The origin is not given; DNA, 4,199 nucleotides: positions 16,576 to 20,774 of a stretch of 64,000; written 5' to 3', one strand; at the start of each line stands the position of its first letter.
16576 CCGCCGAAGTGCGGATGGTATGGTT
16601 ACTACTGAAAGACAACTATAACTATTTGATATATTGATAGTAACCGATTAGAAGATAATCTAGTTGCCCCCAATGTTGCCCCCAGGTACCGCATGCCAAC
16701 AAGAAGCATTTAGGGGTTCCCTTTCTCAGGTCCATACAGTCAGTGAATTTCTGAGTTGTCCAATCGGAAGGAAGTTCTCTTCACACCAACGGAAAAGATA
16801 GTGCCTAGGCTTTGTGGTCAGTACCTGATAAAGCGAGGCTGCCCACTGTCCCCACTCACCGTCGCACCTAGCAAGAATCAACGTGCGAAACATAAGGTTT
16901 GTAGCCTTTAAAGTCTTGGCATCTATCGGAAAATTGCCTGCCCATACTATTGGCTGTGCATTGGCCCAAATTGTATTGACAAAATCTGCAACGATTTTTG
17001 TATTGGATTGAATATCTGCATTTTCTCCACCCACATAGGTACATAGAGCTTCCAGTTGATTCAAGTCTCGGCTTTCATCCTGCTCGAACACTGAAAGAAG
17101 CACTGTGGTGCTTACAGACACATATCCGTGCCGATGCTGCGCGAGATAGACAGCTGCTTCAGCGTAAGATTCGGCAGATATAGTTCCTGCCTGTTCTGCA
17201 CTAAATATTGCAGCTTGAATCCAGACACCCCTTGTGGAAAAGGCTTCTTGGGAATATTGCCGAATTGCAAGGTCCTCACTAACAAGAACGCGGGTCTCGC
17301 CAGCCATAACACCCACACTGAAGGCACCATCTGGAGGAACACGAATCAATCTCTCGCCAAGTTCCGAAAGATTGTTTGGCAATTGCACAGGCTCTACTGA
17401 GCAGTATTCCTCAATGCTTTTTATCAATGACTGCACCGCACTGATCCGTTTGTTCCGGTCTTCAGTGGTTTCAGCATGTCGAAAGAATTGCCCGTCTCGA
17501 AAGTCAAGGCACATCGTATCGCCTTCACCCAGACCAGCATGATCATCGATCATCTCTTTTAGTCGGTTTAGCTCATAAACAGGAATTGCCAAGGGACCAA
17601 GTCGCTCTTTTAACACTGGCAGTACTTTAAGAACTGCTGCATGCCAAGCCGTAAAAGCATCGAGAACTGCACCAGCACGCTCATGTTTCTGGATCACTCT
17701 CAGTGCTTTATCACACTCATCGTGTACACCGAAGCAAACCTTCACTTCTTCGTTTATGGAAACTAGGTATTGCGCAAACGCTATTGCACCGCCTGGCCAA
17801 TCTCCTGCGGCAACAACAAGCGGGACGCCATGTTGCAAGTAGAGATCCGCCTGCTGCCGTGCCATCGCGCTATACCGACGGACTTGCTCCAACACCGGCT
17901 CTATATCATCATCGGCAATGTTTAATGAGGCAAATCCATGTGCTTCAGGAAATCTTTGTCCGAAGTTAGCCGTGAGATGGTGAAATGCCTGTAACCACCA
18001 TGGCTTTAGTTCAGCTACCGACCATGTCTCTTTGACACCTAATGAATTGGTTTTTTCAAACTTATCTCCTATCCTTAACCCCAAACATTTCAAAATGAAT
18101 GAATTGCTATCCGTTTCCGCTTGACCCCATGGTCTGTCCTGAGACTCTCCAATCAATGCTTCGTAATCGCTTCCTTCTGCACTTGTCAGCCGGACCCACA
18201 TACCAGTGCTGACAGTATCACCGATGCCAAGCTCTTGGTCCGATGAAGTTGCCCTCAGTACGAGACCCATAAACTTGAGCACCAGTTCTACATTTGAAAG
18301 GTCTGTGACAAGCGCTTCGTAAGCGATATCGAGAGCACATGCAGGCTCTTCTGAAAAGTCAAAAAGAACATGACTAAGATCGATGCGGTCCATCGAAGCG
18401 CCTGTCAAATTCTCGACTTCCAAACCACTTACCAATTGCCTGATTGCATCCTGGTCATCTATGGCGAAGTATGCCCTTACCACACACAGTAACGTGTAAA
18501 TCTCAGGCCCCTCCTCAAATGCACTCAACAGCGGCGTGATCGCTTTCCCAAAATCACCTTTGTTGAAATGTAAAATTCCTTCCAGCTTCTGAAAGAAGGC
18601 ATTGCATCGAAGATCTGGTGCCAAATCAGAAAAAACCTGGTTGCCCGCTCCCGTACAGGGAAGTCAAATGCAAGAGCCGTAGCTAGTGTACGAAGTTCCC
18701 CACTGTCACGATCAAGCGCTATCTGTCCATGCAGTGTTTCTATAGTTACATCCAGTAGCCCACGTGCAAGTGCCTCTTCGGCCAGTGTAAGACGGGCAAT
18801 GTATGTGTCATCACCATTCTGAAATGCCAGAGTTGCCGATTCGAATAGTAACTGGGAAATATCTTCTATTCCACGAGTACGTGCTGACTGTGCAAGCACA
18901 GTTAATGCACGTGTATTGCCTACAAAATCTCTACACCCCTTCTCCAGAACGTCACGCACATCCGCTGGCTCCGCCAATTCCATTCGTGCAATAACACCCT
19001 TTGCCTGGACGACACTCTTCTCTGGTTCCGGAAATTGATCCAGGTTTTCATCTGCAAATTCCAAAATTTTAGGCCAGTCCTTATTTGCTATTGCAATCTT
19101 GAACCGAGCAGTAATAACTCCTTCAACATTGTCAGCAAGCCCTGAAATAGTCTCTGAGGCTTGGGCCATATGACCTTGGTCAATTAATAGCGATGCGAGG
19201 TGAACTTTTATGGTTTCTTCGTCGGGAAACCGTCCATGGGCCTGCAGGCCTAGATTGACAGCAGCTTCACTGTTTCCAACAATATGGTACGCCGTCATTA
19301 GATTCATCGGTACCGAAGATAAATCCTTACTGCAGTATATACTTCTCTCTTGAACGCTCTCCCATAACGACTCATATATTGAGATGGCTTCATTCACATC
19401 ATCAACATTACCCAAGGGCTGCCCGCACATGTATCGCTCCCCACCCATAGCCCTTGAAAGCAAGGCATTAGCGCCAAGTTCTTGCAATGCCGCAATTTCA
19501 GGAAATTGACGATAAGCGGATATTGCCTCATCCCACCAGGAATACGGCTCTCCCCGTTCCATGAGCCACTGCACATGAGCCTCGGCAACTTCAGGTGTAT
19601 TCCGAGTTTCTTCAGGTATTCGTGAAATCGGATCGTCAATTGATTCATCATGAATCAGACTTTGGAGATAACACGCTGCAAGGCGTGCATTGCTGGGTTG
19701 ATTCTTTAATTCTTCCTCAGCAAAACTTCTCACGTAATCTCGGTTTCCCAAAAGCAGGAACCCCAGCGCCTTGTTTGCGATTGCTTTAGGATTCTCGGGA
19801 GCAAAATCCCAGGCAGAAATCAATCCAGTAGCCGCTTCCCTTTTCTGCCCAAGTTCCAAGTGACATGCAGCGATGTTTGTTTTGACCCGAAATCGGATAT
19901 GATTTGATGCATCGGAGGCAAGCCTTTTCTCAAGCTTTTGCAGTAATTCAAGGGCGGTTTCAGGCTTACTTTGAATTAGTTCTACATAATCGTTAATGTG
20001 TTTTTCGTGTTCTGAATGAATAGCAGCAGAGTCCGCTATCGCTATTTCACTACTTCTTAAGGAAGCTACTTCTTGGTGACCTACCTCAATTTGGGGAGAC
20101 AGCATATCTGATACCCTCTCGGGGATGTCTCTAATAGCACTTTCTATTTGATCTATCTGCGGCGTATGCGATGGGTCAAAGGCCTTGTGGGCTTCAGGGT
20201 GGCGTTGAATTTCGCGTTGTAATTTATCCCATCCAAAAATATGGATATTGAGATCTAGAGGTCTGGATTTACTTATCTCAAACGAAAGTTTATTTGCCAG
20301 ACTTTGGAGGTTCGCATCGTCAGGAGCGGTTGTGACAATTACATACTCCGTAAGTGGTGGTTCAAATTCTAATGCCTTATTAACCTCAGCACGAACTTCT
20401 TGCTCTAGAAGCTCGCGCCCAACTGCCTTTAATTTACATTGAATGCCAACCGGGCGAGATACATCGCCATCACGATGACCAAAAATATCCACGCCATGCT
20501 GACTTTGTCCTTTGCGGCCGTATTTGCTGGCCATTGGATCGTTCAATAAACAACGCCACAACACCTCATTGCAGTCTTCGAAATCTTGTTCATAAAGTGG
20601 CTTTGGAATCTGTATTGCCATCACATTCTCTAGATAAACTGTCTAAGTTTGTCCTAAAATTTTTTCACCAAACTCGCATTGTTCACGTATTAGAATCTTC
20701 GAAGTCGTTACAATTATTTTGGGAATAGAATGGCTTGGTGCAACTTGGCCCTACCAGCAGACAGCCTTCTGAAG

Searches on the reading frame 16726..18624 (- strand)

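Call 5: search_protein_families(library=pfam, proteins=[window:16726-18624:-], max_evalue=0.1)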
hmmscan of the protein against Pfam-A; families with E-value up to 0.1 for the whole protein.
window:16726-18624:- (632 aa): 1 family
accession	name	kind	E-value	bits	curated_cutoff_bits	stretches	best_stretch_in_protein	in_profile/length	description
PF20698.3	PIN-TPR-GreABC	-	4e-15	56.7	27.8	1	320-459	1-137/138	PIN domain associated with the TPR-GreAB-C-PIN system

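Call 6: search_protein_families(library=ncbifam, proteins=[window:16726-18624:-], max_evalue=0.1)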
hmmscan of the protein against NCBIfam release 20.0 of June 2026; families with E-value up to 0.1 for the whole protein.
window:16726-18624:- (632 aa): 0 families

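Call 8: search_protein_families(library=padloc, proteins=[window:16726-18624:-], max_evalue=0.1)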
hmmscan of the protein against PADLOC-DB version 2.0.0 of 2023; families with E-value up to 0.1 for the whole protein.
window:16726-18624:- (632 aa): 0 families

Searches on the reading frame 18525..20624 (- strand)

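Call 5: search_protein_families(library=pfam, proteins=[window:18525-20624:-], max_evalue=0.1)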
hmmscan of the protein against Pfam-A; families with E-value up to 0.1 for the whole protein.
window:18525-20624:- (699 aa): 5 families
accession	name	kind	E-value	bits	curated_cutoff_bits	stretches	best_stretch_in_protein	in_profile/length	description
PF14559.12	TPR_19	-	0.0002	22.1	25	1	450-497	5-52/68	Tetratricopeptide repeat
PF13428.12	TPR_14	-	0.024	15.8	23.5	0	547-579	11-43/44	Tetratricopeptide repeat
PF24616.1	DUF7624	-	0.026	15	27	1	296-364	42-109/134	Domain of unknown function (DUF7624)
PF02259.29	FAT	-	0.067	12.9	24.2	0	470-534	148-218/343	FAT domain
PF25058.1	ARM_TT21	-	0.094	13.1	27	0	430-511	51-135/155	Tetratricopeptide repeat protein 21 ARM repeat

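Call 6: search_protein_families(library=ncbifam, proteins=[window:18525-20624:-], max_evalue=0.1)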
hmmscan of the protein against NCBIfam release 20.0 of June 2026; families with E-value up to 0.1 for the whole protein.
window:18525-20624:- (699 aa): 2 families
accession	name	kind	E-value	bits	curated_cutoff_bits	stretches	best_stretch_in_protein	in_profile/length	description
TIGR02917.1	PEP_TPR_lipo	equivalog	6.8e-06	24.2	312.2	2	446-497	847-898/899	XrtA/PEP-CTERM system TPR-repeat protein PrsT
TIGR02552.1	LcrH_SycD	equivalog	0.073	12.8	104.8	0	241-296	48-103/136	SycD/LcrH family type III secretion system chaperone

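Call 8: search_protein_families(library=padloc, proteins=[window:18525-20624:-], max_evalue=0.1)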
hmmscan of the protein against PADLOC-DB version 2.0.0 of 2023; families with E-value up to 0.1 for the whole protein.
window:18525-20624:- (699 aa): 0 families
